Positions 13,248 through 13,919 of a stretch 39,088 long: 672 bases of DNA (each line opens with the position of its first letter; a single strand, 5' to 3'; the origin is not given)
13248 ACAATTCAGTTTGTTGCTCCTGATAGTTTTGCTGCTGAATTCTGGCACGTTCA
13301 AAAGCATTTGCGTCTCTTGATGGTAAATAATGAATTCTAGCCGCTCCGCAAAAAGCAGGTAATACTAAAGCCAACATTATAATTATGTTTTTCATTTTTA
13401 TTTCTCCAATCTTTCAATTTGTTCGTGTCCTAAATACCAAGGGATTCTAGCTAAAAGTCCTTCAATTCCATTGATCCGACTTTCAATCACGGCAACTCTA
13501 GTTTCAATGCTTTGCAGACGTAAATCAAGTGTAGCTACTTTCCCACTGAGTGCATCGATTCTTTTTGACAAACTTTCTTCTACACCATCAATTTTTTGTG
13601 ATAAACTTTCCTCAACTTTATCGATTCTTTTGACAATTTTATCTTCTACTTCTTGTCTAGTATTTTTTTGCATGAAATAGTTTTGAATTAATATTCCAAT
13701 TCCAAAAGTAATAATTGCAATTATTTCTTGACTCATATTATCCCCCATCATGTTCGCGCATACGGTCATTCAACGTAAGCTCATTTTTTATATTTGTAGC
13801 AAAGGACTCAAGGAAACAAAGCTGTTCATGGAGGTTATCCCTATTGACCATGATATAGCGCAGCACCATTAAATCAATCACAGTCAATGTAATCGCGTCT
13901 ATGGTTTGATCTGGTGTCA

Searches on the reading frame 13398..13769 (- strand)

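Call 77: search_protein_families(library=pfam, proteins=[window:13398-13769:-], max_evalue=0.001)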
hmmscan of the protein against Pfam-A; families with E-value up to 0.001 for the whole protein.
window:13398-13769:- (123 aa): 3 families
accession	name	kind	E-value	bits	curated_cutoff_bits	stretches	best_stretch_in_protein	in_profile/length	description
PF23991.1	DUF7310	-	0.00027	21.8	40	1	47-106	3-60/83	Coiled-coil region of unknown function (DUF7310)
PF07889.17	DUF1664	-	0.00048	20.6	34.6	1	40-103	59-121/124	Protein of unknown function (DUF1664)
PF04513.17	Baculo_PEP_C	-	0.00061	20.3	38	1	41-103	39-105/140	Baculovirus polyhedron envelope protein, PEP, C terminus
